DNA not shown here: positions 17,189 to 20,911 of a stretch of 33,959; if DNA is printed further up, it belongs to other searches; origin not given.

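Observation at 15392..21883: Stand-alone 6.5-kb gene for a 2163-aa secreted multi-jelly-roll protein with no recognisable anchor or catalytic signature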

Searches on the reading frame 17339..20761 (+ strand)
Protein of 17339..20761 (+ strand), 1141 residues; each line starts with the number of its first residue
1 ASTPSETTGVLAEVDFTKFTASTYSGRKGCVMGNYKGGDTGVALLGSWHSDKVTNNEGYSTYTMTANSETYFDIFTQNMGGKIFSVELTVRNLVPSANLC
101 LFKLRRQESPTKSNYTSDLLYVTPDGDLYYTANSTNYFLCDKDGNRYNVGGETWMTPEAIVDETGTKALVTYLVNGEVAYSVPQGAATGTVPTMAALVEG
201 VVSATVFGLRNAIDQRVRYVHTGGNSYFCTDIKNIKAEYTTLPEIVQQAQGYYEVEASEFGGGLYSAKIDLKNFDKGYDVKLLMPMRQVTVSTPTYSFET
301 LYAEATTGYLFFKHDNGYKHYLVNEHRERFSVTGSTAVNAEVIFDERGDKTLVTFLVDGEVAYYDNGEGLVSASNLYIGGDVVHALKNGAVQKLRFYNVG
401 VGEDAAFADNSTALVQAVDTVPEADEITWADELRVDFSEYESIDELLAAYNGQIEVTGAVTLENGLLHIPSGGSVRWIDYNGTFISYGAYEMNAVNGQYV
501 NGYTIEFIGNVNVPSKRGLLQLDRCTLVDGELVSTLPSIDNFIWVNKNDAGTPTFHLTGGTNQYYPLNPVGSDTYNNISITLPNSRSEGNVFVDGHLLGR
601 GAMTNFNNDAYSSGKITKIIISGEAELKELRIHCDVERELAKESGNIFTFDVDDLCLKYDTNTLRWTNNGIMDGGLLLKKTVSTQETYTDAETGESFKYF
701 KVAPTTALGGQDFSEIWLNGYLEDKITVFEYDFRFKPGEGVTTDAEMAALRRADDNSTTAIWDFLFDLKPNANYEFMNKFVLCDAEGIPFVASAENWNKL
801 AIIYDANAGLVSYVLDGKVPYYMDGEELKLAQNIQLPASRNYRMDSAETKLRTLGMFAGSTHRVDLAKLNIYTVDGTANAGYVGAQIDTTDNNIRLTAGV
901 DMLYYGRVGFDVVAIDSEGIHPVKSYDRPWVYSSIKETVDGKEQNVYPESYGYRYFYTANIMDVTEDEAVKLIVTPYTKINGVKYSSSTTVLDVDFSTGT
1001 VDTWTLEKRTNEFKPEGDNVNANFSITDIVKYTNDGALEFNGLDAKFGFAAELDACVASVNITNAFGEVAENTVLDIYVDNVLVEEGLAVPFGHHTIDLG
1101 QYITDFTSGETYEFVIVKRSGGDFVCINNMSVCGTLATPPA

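Call 48: search_protein_families(library=pfam, alignment_id=A4, max_evalue=0.01)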
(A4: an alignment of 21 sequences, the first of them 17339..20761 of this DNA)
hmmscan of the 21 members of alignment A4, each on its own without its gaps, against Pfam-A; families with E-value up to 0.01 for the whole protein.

A. member 1, window:17339-20761:+ (1141 aa): 0 families

B. families by the number of members that match (of 21 scanned): 7 families
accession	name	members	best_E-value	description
PF17996.7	CE2_N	8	2.2e-05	Carbohydrate esterase 2 N-terminal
PF19559.6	DUF6081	2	0.0015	Family of unknown function (DUF6081)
PF16255.11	Lipase_GDSL_lke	1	6.9e-41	GDSL-like Lipase/Acylhydrolase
PF03629.24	SASA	1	4.3e-38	Carbohydrate esterase, sialic acid-specific acetylesterase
PF13385.13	Laminin_G_3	1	0.00055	Concanavalin A-like lectin/glucanases superfamily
PF16378.10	DUF4988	1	0.0013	Domain of unknown function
PF09264.17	Sial-lect-inser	1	0.0096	Vibrio cholerae sialidase, lectin insertion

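Call 54: search_solved_structures(query=A4, max_evalue=1)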
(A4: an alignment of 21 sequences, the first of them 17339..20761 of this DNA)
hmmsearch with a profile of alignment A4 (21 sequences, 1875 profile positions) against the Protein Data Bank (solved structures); distinct sequences matched with E-value up to 1: 0.

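Call 63: predict_structure(alignment_id=A4)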
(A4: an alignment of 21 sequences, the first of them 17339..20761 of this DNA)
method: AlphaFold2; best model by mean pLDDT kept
length: 1141 residues; sequences in the alignment: 21
mean_pLDDT: 85.2   pTM: 0.67
mean pLDDT of the five models: 85.2, 83.7, 83.6, 83.6, 80.9
residues with pLDDT >= 90: 498; 70-90: 519; 50-70: 92; < 50: 32
segments of 3 or more residues with pLDDT < 50: 23-36, 382-385, 400-404, 493-499
pLDDT, mean of each block of 10 residues (from residue 1): 65 80 45 50 70 86 85 85 92 93 89 88 95 93 90 94 87 93 83 88 92 88 88 90 65 77 87 80 77 68 87 80 85 88 84 90 81 79 50 74 63 88 80 93 92 91 94 94 81 48 91 91 86 90 91 86 92 91 83 92 86 89 96 91 90 81 67 86 90 89 91 90 88 94 93 71 92 95 96 95 90 92 94 84 73 94 95 82 87 91 87 87 90 86 84 90 87 91 86 85 84 83 81 80 88 90 81 92 93 89 88 92 82 91 73
secondary structure, 60 per line:
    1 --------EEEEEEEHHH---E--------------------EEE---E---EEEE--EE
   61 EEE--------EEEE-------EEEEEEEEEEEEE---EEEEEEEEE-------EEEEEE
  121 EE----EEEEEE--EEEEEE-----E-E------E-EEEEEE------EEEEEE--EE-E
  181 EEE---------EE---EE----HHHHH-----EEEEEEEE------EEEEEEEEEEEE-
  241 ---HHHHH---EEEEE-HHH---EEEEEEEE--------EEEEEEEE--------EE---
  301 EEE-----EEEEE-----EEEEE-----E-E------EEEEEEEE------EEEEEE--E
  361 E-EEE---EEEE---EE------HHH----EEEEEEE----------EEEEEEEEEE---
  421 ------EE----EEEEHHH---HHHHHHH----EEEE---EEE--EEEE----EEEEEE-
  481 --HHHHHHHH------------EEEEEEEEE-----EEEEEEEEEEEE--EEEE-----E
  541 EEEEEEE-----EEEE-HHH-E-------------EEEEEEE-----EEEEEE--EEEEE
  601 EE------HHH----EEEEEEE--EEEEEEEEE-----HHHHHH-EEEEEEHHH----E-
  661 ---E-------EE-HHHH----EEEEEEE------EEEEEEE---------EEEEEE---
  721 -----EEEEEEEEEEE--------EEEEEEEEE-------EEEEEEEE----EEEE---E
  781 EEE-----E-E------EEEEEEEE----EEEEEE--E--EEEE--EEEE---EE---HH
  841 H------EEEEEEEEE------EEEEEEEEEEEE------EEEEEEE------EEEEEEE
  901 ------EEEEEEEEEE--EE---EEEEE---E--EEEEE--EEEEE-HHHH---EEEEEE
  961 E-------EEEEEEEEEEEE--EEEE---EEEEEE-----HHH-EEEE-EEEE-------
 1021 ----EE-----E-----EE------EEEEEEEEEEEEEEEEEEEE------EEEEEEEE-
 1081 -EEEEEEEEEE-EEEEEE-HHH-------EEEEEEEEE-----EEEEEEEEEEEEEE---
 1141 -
elements in order (helices of 4 or more, strands of 3 or more residues): E9-15 E43-45 E53-56 E59-63 E72-75 E83-95 E99-107 E115-122 E127-132 E135-140 E157-162 E169-174 E180-183 H204-208 E214-221 E228-239 H244-248 E252-256 E264-271 E280-287 E301-303 E309-313 E319-323 E338-345 E352-357 E363-365 E369-372 E391-397 E408-417 E433-436 H443-449 E454-457 E461-463 E466-469 E474-479 H483-490 E503-511 E517-528 E531-534 E540-547 E553-556 E576-582 E588-593 E596-602 E616-622 E625-633 H639-644 E646-651 H675-678 E683-689 E696-702 E712-717 E726-736 E745-753 E761-768 E773-776 E780-783 E798-805 E810-815 E821-824 E827-830 E848-856 E863-874 E881-887 E894-900 E907-916 E924-928 E935-939 E942-946 H948-951 E955-961 E969-980 E983-986 E990-995 E1005-1008 E1010-1013 E1046-1065 E1072-1079 E1082-1091 E1093-1098 E1110-1118 E1124-1137
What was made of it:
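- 17354..18061 (+): M3 (aa 655-890), ConA/LamG-like jelly roll. The AF2 model of aa 650-1790 is all-beta with pLDDT 85 (call 63).
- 18080..18541 (+): M4 (aa 897-1050), short ConA/LamG-like module, an extra copy specific to this subfamily. It is covered by the AF2 model (call 63).
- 18614..19246 (+): M5 (aa 1075-1285), ConA/LamG-like jelly roll. The AF2 model is all-beta here (call 63).
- AF2 of aa 650-1790 has pLDDT 85 and is all-beta (call 63).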

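Call 65: fold_search(model_id=the predicted structure, library=pdb)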
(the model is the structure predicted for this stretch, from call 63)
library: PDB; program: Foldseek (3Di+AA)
matches with E <= 10: 1592; with E <= 0.001: 58
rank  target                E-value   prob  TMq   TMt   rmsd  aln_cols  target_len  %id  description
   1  2e26_A                4.3e-08  1.00  0.11  0.15  25.8       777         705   10  Crystal structure of two repeat fragment of reelin (released 2007-05-22)
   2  6eks                  1.4e-07  0.99  0.10  0.14  36.9      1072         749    9  Vibrio cholerae neuraminidase complexed with oseltamivir carboxylate (released 2017-11-29)
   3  1kit                  3.5e-07  0.98  0.10  0.14  37.9      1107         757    9  VIBRIO CHOLERAE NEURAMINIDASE (released 1997-06-05)
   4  1w0o                  1.4e-06  0.96  0.10  0.14  37.5      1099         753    8  Vibrio cholerae sialidase (released 2004-07-08)
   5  2vw0                  2.1e-05  0.80  0.09  0.14  35.2      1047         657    9  Crystal structure of the NanB sialidase from Streptococcus pneumoniae (released 2008-06-24)
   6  9qc8_B                2.8e-05  1.00  0.10  0.10  19.8       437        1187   10  BoNT-NTNH-HA70 complex from Clostridium botulinum Serotype B1 (released 2025-09-10)
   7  4qaw_H                3.0e-05  1.00  0.08  0.16  18.8       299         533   16  Structure of modular Xyn30D from Paenibacillus barcinonensis (released 2014-10-08)
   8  4yz1_A                3.3e-05  0.89  0.10  0.15  23.3       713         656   10  Crystal Structure of Streptococcus pneumoniae NanC, apo structure. (released 2015-09-23)
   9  9ea9_B                4.0e-05  1.00  0.10  0.10  18.0       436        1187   12  Crystal structure of BoNT/A-NTNH-HA70 -VHH_F12-VHH_H7-Fab_NTNH complex (released 2025-09-17)
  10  7oa8                  4.0e-05  0.99  0.09  0.25  20.2       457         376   10  PilC minor pilin of Streptococcus sanguinis SK36 type IV pili (released 2022-05-04)
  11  3prx_B                4.6e-05  0.20  0.08  0.08  40.2      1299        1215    8  Structure of Complement C5 in Complex with CVF and SSL7 (released 2011-01-19)
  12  2waa                  5.6e-05  1.00  0.09  0.30   3.4       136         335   14  Structure of a family two carbohydrate esterase from Cellvibrio japonicus (released 2009-03-24)
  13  2a6x_B                6.2e-05  1.00  0.11  0.44   9.2       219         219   16  Crystal structure of Emp46p carbohydrate recognition domain (CRD), Y131F mutant (released 2006-01-31)
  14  9arl_B                7.2e-05  0.99  0.10  0.10  18.3       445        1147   11  CryoEM structure of BoNT-NTNH-OrfX2 complex from Clostridium botulinum strain A1-ST7B, major class (released 2025-01-22)
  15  4xup_A                8.7e-05  1.00  0.12  0.32  17.1       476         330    8  Structure of the N-terminal CBM22-1-CBM22-2 tandem domain from Paenibacillus barcinonensis Xyn10C (released 2015-06-03)
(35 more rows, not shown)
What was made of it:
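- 20354..20749 (+): M7 (aa 1655-1786), CE2_N-like jelly roll. Foldseek hit to CE2 esterase 2waa over 136 columns, rmsd 3.4 A (call 65).
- On Laminin_G_3 / ConA-like lectin-glucanase superfamily (Pfam clan CL0004): Met for M3-M6: the AF2 model has pLDDT 85 and is all-beta (call 63), and Foldseek hits are ConA-like lectins, GH16, sialidase lectin wings and BoNT Hc-N (call 65).
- On Carbohydrate esterase family 2: Fold match to 2waa over 136 columns at rmsd 3.4 A (call 65).
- Closest known: ConA-like lectin/glucanase superfamily modules. Same: Modules M3-M6 share the beta-jelly-roll fold (calls 63, 65).
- Closest known: Carbohydrate esterase family 2. Same: M7 superposes on the CE2 N-terminal domain over 136 columns at rmsd 3.4 A (call 65).
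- Foldseek hits are reelin repeats, V. cholerae sialidase lectin wings, NanB/NanC, BoNT/NTNH Hc-N, Emp46/47 L-type lectins, GH16, CBM22/35 and CE2 (call 65). Foldseek hits include reelin, MAM and BoNT Hc-N (call 65).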
